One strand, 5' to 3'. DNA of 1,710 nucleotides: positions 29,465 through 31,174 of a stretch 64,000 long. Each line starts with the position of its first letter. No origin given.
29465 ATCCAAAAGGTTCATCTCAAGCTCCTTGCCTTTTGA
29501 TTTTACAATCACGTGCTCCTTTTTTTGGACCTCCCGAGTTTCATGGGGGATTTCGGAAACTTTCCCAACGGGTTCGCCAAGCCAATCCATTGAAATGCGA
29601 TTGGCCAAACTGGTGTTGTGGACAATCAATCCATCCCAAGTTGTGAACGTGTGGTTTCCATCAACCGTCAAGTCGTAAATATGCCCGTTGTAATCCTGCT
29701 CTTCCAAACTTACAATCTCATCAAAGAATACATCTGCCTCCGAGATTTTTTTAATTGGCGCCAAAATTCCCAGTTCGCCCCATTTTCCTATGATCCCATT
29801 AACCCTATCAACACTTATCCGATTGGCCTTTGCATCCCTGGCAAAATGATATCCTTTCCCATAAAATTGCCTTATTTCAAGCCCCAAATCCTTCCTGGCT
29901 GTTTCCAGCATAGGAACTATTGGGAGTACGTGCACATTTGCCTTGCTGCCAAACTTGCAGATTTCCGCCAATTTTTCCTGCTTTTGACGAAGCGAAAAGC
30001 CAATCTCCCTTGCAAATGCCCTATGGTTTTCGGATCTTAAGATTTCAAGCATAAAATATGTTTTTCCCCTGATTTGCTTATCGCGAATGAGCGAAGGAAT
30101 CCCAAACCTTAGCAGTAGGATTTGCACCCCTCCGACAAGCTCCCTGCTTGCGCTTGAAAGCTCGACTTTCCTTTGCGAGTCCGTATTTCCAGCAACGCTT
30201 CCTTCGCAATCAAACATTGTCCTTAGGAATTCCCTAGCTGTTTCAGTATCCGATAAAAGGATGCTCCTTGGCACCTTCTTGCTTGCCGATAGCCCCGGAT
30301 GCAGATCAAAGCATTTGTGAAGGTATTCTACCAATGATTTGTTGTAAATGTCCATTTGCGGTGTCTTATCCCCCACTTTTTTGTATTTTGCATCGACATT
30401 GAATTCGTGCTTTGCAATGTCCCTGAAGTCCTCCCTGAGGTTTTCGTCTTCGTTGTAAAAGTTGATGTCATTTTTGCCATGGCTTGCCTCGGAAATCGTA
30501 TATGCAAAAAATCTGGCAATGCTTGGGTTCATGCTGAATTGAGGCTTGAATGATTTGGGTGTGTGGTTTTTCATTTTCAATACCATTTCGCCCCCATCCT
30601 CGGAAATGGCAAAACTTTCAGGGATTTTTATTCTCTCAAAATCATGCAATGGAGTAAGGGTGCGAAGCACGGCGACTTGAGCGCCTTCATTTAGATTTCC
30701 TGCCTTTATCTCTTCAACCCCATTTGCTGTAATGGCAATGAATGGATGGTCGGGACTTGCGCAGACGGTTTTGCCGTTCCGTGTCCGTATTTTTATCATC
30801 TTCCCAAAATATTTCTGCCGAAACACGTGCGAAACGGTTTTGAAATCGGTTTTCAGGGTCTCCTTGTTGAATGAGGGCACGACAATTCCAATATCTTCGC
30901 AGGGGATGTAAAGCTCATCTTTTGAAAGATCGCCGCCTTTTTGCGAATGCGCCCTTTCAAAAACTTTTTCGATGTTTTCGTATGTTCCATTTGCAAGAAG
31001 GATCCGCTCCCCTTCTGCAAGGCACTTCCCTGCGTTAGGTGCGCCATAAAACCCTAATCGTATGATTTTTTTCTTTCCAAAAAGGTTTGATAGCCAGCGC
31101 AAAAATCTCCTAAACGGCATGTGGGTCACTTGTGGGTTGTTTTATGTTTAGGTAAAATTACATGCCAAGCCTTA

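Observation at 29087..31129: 470-aa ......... intein inserted in the P-loop of a small Ras-like GTPase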

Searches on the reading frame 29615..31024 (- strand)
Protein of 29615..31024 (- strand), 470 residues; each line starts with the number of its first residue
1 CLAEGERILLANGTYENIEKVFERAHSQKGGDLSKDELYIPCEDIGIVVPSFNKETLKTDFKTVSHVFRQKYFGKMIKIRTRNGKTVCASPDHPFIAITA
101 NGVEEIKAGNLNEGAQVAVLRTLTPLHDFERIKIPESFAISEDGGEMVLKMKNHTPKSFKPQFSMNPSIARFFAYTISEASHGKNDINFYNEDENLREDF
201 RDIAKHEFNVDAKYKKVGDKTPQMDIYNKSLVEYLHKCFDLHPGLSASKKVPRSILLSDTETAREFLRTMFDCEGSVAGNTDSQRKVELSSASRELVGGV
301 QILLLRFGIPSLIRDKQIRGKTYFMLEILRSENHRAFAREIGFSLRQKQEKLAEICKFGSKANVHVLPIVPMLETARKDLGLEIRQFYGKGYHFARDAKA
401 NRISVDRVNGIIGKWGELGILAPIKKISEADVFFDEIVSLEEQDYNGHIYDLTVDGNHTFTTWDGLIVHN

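Call 6: search_solved_structures(query=window:29615-31024:-, max_evalue=0.01, show_alignments=2)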
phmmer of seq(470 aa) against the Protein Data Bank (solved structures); distinct sequences matched with E-value up to 0.01: 16.
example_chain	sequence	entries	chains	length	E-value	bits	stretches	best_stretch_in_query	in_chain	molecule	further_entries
7qsu_A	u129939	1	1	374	2.7e-18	69.3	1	65-332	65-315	V-ATPase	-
7qss_A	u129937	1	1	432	3.1e-18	69.1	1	65-333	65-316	V-type ATP synthase alpha chain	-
2jmz_A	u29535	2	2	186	3.5e-17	65.6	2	2-117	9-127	Hypothetical protein MJ0781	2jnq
2cw7_A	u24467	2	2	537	3.4e-15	59.1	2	18-123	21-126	Endonuclease PI-PkoII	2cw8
6rpp_A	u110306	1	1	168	9.6e-11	44.4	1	7-124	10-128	Cell division control protein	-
6rpq_A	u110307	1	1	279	5.5e-10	41.9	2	7-123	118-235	Ubiquitin-like protein SMT3,1108aa long hypothetical cell division control protein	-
2lqm_A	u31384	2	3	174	7.9e-09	38.1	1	426-470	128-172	Pho radA intein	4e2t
4e2u_A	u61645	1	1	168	7.3e-08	34.9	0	15-118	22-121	Pho radA intein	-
7qst_A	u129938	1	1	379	1e-07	34.4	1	64-281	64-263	V-type ATP synthase subunit A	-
1mi8_A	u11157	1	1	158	5.1e-07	32.1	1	420-469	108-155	DnaB intein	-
1dq3_A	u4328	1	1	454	1.3e-05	27.4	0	249-357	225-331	ENDONUCLEASE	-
6frg_A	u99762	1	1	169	1.7e-05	27.1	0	420-469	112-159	Replicative DNA helicase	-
6frh_A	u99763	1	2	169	1.7e-05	27.1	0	420-469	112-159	Replicative DNA helicase,Replicative DNA helicase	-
4o1s_A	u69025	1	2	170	7.7e-05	24.9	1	73-133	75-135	V-type ATP synthase alpha chain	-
4o1r_A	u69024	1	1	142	0.00026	23.2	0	426-470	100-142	Replicative DNA helicase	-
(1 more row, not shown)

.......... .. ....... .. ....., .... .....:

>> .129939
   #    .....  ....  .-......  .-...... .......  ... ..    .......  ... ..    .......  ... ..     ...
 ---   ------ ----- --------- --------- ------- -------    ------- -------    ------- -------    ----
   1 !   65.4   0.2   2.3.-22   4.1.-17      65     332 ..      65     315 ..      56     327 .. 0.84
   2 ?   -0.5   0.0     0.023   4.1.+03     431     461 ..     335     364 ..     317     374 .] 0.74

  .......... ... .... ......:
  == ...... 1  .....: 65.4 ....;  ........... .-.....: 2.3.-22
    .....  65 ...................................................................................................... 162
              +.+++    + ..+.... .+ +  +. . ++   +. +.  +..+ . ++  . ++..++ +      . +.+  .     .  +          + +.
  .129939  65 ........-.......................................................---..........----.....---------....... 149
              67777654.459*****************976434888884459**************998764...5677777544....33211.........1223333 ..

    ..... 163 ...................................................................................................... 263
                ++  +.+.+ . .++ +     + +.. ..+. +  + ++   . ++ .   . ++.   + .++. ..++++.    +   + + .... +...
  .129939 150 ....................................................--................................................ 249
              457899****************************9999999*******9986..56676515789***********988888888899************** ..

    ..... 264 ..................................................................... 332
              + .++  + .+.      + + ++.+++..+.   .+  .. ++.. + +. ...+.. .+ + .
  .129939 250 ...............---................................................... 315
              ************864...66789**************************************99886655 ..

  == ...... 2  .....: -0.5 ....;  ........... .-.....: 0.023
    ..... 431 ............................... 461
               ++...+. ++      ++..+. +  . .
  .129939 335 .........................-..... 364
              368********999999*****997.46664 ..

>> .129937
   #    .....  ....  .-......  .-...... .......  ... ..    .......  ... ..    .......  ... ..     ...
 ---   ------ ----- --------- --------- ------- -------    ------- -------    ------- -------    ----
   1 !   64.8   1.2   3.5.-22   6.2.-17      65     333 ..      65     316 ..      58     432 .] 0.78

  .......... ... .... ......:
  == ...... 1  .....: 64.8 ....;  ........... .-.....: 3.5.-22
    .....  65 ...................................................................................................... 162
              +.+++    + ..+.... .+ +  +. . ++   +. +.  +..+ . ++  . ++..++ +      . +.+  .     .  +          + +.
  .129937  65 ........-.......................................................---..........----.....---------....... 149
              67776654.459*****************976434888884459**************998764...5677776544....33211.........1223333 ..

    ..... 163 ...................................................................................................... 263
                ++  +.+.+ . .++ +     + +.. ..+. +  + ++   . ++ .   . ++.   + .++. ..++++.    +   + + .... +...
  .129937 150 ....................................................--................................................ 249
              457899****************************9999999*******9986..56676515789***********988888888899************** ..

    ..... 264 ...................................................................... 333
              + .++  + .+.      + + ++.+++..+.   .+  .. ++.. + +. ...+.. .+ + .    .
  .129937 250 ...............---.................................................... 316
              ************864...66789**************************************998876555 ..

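Call 9: find_homologous_proteins(query=window:29615-31024:-, max_evalue=1e-10)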
Query seq(470 aa) (470 aa): 28 proteins with E <= 1e-10 among 8000 candidates.
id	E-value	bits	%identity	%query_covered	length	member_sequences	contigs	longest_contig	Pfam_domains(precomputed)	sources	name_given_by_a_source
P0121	9.2e-207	705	64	100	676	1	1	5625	PF01926.30,PF00009.34,PF14528.12,PF14890.12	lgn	-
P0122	1.9e-124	434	45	100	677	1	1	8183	PF01926.30,PF00009.34,PF14528.12,PF14890.12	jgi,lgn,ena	-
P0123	7.4e-122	426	48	100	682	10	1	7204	PF01926.30,PF00009.34,PF14528.12,PF14890.12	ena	-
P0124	4.7e-121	423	46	100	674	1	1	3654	PF01926.30,PF00009.34,PF14528.12,PF14890.12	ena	-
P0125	4.8e-120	420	45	100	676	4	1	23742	PF01926.30,PF00009.34,PF14528.12,PF14890.12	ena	-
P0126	8.8e-120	419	45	100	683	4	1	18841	PF01926.30,PF00009.34,PF14528.12,PF14890.12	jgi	-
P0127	1.2e-111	392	46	100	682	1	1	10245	PF01926.30,PF00009.34,PF14528.12,PF14890.12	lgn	-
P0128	1.6e-111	391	43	100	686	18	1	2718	PF01926.30,PF00009.34,PF14528.12,PF14890.12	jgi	jgi:intein/homing endonuclease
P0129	3.3e-111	390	45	100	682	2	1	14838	PF01926.30,PF00009.34,PF14528.12,PF14890.12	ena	-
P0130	3.5e-111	390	45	100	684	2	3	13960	PF01926.30,PF00009.34,PF14528.12,PF14890.12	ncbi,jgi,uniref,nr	ncbi:50S ribosome-binding GTPase [Natronomonas sp. F2-12]|jgi:small GTP-binding protein|uniref:50S r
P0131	1.8e-109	385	44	100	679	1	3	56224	PF01926.30,PF00009.34,PF14528.12,PF14890.12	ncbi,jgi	-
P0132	3.6e-109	384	45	100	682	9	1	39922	PF01926.30,PF00009.34,PF14528.12,PF14890.12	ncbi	-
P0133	3.7e-109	384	44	100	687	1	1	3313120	PF01926.30,PF14528.12,PF14890.12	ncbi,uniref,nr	ncbi:GTP-binding protein [Halalkaliarchaeum desulfuricum]|uniref:GTP-binding protein n=1 Tax=Halalka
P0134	9.9e-108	379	43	100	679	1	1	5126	PF01926.30,PF00009.34,PF14528.12,PF14890.12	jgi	-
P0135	6.1e-107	376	44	100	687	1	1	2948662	PF01926.30,PF00009.34,PF14528.12,PF14890.12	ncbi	-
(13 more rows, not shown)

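Call 16: search_protein_representatives(protein=window:29615-31024:-)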
Query: 470 residues. Proteins with E-value up to 0.001 (for the whole library): 4008; up to 1e-10: 1035; up to 1e-30: 36. The best 150 are listed.
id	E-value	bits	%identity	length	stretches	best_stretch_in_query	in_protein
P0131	5.6e-110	384.7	45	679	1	1-470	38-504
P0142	4.5e-99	348.8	41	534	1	1-470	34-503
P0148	7.4e-62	226.1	35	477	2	232-470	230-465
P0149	1.2e-51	192.4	30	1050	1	1-470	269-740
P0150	7.5e-44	166.8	32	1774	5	176-470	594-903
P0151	2.9e-43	164.8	31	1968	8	158-369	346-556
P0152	3.4e-43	164.6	26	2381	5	43-370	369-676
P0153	7.3e-43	163.5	29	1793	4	178-470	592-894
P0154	1.1e-42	163.0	30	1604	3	4-470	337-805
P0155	1.2e-42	162.7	32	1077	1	1-470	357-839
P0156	1.1e-40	156.4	32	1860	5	65-388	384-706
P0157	1.6e-37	145.9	31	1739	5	178-470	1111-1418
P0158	1.8e-37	145.7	28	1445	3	2-385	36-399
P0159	3.4e-37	144.8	33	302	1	2-256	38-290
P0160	1.9e-36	142.4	33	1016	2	146-470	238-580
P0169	1.0e-33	133.3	30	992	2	1-387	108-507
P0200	8.4e-29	117.2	43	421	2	1-161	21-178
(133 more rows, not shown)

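Call 17: search_protein_families(library=pfam, proteins=[P0148, P0149, P0154, P0155, P0158, P0159, P0169, P0200], max_evalue=0.00001)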
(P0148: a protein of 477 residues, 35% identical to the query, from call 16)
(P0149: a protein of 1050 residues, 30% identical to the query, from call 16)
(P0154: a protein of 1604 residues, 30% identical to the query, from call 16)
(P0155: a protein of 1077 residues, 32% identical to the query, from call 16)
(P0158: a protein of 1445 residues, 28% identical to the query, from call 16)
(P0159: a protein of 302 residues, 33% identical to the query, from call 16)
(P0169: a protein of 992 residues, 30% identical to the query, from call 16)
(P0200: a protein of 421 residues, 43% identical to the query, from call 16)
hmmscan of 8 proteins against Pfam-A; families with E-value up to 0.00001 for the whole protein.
P0148 (477 aa): 2 families
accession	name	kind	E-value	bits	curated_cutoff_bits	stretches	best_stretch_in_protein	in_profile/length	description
PF14890.11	Intein_splicing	-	1.5e-27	96.8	35.8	1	42-465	1-155/155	Intein splicing domain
PF14528.11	LAGLIDADG_3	-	1.6e-16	60.8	22.5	1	262-341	4-82/82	LAGLIDADG-like domain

P0149 (1050 aa): 17 families
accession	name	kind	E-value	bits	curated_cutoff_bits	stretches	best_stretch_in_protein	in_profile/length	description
PF00515.34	TPR_1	-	2.8e-44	147.6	27.8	4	46-78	2-34/34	Tetratricopeptide repeat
PF07719.23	TPR_2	-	1.1e-38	128.5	27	2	46-78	2-34/34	Tetratricopeptide repeat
PF13414.12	TPR_11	-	1.7e-37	127.2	26.8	4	54-92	3-41/42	TPR repeat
PF00004.35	AAA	-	8.6e-36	123.7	21.2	1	741-861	12-130/131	ATPase family associated with various cellular activities (AAA)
PF14890.11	Intein_splicing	-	4.1e-32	111.6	35.8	1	276-740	1-155/155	Intein splicing domain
PF13181.12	TPR_8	-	2.5e-29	99.3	25.7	1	46-78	2-34/34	Tetratricopeptide repeat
PF13432.12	TPR_16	-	5.5e-24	84.7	32.7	1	17-79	3-65/65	Tetratricopeptide repeat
PF14528.11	LAGLIDADG_3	-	3.9e-21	75.5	22.5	1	531-609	3-82/82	LAGLIDADG-like domain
PF13431.12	TPR_17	-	2.9e-18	65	24.4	0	68-99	2-33/34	Tetratricopeptide repeat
PF13371.12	TPR_9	-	4.9e-17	62.2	35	1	21-81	5-65/73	Tetratricopeptide repeat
PF13424.12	TPR_12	-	2.3e-16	60.2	30.1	0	46-109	4-75/77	Tetratricopeptide repeat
PF13174.12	TPR_6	-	2.8e-12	46.9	26.3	0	46-76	1-31/33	Tetratricopeptide repeat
PF25575.1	TPR_BSK1_C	-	2e-10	41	42.2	1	83-153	46-117/118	Serine/threonine-protein kinase BSK1-like, TPR repeats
PF13428.12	TPR_14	-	2.9e-10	40.2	23.5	0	148-184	2-38/44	Tetratricopeptide repeat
PF14559.12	TPR_19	-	6.1e-07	30.1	25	0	57-100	3-46/68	Tetratricopeptide repeat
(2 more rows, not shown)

P0154 (1604 aa): 7 families
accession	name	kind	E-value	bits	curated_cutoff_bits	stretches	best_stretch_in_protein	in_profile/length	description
PF00493.29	MCM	-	6.7e-73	244.9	23.3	3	1394-1472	146-224/224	MCM P-loop domain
PF14528.11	LAGLIDADG_3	-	2e-49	166.2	22.5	3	581-664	3-82/82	LAGLIDADG-like domain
PF14890.11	Intein_splicing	-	1.1e-45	155.6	35.8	2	341-805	1-155/155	Intein splicing domain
PF17855.7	MCM_lid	-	1.3e-26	93.3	27.4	1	1499-1580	1-84/87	MCM AAA-lid domain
PF17207.9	MCM_OB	-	3.6e-26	91.8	24.8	1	102-225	3-125/126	MCM OB domain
PF01381.28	HTH_3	-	1.2e-09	38.5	23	1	697-743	1-51/55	Helix-turn-helix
PF14551.11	MCM_N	-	2.5e-08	34.7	24.9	1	12-74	2-71/95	MCM N-terminal domain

P0155 (1077 aa): 5 families
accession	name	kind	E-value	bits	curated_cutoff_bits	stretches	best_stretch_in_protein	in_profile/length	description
PF00437.27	T2SSE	-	1e-28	100.5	24.9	1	840-986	156-303/370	Type II/IV secretion system protein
PF14890.11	Intein_splicing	-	1.2e-27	97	35.8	1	364-839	1-155/155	Intein splicing domain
PF14528.11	LAGLIDADG_3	-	6.4e-17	62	22.5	1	619-696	3-82/82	LAGLIDADG-like domain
PF23989.1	PilB3_C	-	8.5e-09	35.9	27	1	1004-1075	2-72/83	PilB3-like, C-terminal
PF23990.1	PilB3_N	-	2e-06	28.3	27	1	104-146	58-100/101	PilB3-like, N-terminal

P0158 (1445 aa): 8 families
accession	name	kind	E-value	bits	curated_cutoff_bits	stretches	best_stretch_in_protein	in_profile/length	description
PF00493.29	MCM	-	7.2e-72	241.6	23.3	3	1180-1257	147-224/224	MCM P-loop domain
PF14890.11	Intein_splicing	-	6.5e-47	159.6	35.8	2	51-570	11-155/155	Intein splicing domain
PF14528.11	LAGLIDADG_3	-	1.4e-43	147.4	22.5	2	282-357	3-82/82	LAGLIDADG-like domain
PF17855.7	MCM_lid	-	1.4e-26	93.2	27.4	1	1271-1355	1-87/87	MCM AAA-lid domain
PF01381.28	HTH_3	-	1.2e-13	51.2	23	1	456-498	1-42/55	Helix-turn-helix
PF12844.13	HTH_19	-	1.7e-10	41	30.2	0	456-495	4-42/64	Helix-turn-helix domain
PF13560.12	HTH_31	-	1.1e-08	35.7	27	0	454-498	4-48/64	Helix-turn-helix domain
PF21120.3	MCM_WH_arc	-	7.1e-06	26.4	26.1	0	1382-1443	1-63/63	Archaeal MCM, winged-helix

P0159 (302 aa): 1 family
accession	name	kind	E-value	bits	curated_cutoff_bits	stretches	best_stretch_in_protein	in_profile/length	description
PF14890.11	Intein_splicing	-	2.4e-12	47.4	35.8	1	44-241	1-111/155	Intein splicing domain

P0169 (992 aa): 6 families
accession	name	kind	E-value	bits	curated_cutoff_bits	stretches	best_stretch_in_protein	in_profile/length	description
PF00448.28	SRP54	-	9.2e-55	185.8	22.7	1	656-835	14-196/196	SRP54-type protein, GTPase domain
PF14890.11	Intein_splicing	-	6.1e-32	111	35.8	1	115-656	1-155/155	Intein splicing domain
PF02978.25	SRP_SPB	-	2.9e-25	88.9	27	1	862-961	1-90/91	Signal peptide binding domain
PF14528.11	LAGLIDADG_3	-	1.8e-22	79.8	22.5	1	386-458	5-81/82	LAGLIDADG-like domain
PF02881.24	SRP54_N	-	1.8e-14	54.1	22.4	1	3-80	1-75/75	SRP54-type protein, helical bundle domain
PF07591.16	PT-HINT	-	7.3e-09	36.4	27.7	0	145-239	11-103/137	Pretoxin HINT domain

P0200 (421 aa): 3 families
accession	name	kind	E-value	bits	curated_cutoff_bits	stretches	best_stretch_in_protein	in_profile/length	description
PF14890.11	Intein_splicing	-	9.6e-21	74.6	35.8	1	28-243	1-155/155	Intein splicing domain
PF01926.29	MMR_HSR1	-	5.3e-07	30.2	21.9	0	245-378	14-113/113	50S ribosome-binding GTPase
PF00009.33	GTP_EFTU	-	8.7e-06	25.9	26.5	0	339-420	92-186/188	Elongation factor Tu GTP binding domain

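Call 31: find_related_loci(query=A1, collection=genome_contigs, flank=4000)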
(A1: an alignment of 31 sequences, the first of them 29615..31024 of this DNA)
Query A1 (470 aa) in genome_contigs; peptide patterns used: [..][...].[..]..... (x = any residue, [..] = any of these).
29 stretches matched a pattern; 27 encode a relative of the query (tblastn E <= 1e-3); 27 distinct loci.
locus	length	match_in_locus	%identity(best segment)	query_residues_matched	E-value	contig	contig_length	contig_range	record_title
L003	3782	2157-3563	45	1-470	7e-125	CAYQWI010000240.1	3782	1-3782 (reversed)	MAG TPA_asm: uncultured Natronomonas sp. isolate binchicken_co32_43 genome assembly, contig: NODE_45574_length_3782_cov_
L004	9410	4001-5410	45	1-470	9e-122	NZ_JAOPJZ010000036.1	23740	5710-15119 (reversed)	Natronosalvus hydrolyticus strain AArc-curdl1 NODE_36, whole genome shotgun sequence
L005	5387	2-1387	44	6-470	1e-120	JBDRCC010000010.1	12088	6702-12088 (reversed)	MAG: archaeon isolate MEGAHIT-group-1.164 k141_12736889, whole genome shotgun sequence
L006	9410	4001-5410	45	1-470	3e-120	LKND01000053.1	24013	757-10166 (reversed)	MAG: Natrialbaceae archaeon Tc-Br11_E2g14 LTtc-BRINE-C669, whole genome shotgun sequence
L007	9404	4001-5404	46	1-470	5e-119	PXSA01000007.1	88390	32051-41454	MAG: Halobacteriales archaeon QS_9_68_17 qs_9_scaffold_118, whole genome shotgun sequence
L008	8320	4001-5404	43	1-470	1e-117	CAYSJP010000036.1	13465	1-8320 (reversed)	MAG TPA_asm: uncultured Halobacteriales archaeon isolate SRP185896_co2_188 genome assembly, contig: NODE_4480_length_134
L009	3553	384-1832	42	1-470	1e-118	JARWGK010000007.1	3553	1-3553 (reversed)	MAG: Natronomonas sp. isolate bin.003 contig-100_10544, whole genome shotgun sequence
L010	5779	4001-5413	43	1-470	1e-114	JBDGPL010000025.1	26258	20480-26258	MAG: Halobacteriales archaeon isolate DAL-8mg-143m_86C3R DAL-8mg_143m_86C3R_25, whole genome shotgun sequence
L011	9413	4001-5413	42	1-470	3e-113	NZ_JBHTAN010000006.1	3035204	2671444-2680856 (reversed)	Natronoarchaeum sp. GCM10025321 strain FCH23 tig00046427_pilon, whole genome shotgun sequence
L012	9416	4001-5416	44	1-470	3e-112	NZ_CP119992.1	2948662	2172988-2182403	Halomarina halobia strain PSR21 chromosome, complete genome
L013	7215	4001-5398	42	1-470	2e-112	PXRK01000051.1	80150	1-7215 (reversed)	MAG: Halobacteriales archaeon QS_4_66_20 qs_4_scaffold_335, whole genome shotgun sequence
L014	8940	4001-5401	44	1-470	2e-112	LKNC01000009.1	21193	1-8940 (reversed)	MAG: Natrialbaceae archaeon Tc-Br11_E2g1 LTtc-BRINE-C895, whole genome shotgun sequence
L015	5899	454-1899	42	1-470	7e-111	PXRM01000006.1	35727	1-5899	MAG: Halobacteriales archaeon QS_4_70_19 qs_4_scaffold_1132, whole genome shotgun sequence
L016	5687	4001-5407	44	1-470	4e-117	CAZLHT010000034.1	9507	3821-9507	MAG TPA_asm: uncultured Natronomonas sp. isolate binchicken_co207_7 genome assembly, contig: NODE_8588_length_9507_cov_6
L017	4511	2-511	48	301-470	8e-45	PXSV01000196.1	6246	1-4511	MAG: Halobacteriales archaeon SW_9_67_24 sw_9_scaffold_969, whole genome shotgun sequence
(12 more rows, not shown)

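Call 33: predict_structure(alignment_id=A1)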
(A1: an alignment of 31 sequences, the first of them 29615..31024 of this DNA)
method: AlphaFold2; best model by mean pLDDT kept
length: 470 residues; sequences in the alignment: 31
mean_pLDDT: 92.9   pTM: 0.91
mean pLDDT of the five models: 92.9, 92.7, 92.2, 92.2, 91.8
residues with pLDDT >= 90: 391; 70-90: 69; 50-70: 10; < 50: 0
segments of 3 or more residues with pLDDT < 50: none
pLDDT, mean of each block of 10 residues (from residue 1): 96 96 95 92 94 95 96 97 95 95 95 96 84 91 89 93 95 96 95 96 97 91 96 96 94 95 98 91 85 96 96 93 93 93 96 84 74 94 91 84 88 87 92 95 97 93 93
secondary structure, 60 per line:
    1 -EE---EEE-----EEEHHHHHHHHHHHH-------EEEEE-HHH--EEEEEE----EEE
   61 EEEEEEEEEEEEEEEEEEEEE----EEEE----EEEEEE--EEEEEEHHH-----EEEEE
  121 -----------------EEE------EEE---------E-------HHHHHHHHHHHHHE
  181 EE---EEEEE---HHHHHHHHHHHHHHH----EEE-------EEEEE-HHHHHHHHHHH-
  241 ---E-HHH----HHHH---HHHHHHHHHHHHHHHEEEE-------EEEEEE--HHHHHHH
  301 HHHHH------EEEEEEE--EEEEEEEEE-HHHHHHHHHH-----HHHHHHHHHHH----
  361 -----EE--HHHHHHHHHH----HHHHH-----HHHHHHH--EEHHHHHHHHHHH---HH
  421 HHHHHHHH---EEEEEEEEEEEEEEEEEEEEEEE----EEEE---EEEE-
elements in order: E7-9 E15-17 H18-29 E37-41 E48-53 E58-81 E86-89 E94-99 E102-107 E116-120 E138-140 E147-149 H167-179 E180-182 E186-190 H194-208 E213-215 E223-227 H229-239 H253-256 H260-274 E275-278 E286-291 H294-305 E312-318 E321-329 H331-340 H346-356 H370-379 H384-388 H394-400 H405-415 H419-428 E432-454 E459-462 E466-469
